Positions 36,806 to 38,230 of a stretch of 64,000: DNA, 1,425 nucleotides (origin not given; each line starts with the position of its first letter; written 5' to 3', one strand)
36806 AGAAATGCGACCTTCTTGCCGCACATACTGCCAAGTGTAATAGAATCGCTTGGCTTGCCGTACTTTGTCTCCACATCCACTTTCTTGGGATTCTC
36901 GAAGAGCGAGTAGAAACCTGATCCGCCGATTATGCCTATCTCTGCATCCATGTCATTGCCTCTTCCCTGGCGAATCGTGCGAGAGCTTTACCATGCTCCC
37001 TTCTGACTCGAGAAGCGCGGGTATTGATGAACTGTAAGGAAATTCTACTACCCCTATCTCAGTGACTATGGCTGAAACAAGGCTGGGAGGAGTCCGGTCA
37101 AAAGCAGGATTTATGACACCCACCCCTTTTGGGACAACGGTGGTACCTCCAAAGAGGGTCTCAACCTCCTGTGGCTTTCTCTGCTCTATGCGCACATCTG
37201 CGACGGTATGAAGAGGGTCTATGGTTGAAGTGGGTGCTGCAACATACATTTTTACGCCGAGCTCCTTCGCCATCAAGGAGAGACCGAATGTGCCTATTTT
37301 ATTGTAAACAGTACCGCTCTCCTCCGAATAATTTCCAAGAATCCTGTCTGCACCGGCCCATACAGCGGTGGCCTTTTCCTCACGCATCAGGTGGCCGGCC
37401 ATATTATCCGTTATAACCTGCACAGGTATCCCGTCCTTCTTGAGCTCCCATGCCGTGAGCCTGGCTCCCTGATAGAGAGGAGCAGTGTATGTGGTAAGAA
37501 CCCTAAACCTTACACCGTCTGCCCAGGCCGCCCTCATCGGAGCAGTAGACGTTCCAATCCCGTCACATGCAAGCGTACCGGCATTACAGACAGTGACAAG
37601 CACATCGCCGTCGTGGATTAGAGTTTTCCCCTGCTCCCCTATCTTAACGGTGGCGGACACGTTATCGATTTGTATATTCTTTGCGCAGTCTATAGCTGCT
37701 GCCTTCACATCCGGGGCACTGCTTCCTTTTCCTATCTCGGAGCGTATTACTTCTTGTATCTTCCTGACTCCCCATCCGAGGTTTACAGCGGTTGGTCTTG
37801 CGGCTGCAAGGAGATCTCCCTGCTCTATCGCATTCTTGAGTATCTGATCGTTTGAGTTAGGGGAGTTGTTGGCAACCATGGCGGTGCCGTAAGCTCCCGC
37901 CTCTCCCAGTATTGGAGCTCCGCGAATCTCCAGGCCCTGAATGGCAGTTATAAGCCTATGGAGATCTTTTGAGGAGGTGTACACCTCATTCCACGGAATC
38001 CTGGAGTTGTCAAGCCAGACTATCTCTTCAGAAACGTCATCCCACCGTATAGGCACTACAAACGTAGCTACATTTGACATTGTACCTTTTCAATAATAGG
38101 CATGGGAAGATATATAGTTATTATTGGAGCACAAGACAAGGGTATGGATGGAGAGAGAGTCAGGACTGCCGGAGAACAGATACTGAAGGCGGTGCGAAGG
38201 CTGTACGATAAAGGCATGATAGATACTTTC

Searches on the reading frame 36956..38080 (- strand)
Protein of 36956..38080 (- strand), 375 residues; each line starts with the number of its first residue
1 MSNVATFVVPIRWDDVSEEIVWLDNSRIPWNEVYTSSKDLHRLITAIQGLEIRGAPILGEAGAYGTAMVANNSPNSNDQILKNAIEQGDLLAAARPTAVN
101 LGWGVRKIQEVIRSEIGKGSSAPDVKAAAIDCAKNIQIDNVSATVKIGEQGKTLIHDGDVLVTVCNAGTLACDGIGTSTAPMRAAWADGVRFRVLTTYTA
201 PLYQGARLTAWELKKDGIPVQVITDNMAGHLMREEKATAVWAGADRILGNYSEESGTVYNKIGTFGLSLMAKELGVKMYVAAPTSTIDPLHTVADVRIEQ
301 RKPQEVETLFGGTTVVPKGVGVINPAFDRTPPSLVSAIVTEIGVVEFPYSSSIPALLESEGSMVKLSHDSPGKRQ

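Call 79: find_homologous_proteins(query=window:36956-38080:-, max_evalue=1e-30)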
Query window:36956-38080:- (375 aa): 7875 proteins with E <= 1e-30 among 8000 candidates; the best 120 are listed.
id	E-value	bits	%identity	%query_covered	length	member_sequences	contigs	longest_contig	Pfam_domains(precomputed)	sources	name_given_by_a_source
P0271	6.5e-243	823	99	100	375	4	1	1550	PF01008.24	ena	-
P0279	1.5e-242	822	98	100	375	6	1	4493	PF01008.24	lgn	-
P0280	7.7e-192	655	79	99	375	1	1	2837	PF01008.24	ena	-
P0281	2.0e-191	654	78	100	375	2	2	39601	PF01008.24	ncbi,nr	ncbi:MAG: S-methyl-5-thioribose-1-phosphate isomerase [Candidatus Marsarchaeota archaeon]|nr:S-methy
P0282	1.6e-190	651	80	98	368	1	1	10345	PF01008.24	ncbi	-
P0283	8.1e-185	632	77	100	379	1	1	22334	PF01008.24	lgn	-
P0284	9.6e-185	632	78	98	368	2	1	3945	PF01008.24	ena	-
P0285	2.5e-183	627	76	99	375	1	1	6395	PF01008.24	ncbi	-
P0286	8.6e-183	625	77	99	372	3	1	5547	PF01008.24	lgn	-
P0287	8.8e-181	619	74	99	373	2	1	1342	PF01008.24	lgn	-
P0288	1.5e-180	618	75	98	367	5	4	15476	PF01008.24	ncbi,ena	-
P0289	8.1e-180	616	75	98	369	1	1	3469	PF01008.24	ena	-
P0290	2.2e-178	611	74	98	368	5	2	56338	PF01008.24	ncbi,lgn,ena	-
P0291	9.2e-178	609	74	97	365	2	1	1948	PF01008.24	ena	-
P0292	1.1e-177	609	73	99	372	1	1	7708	PF01008.24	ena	-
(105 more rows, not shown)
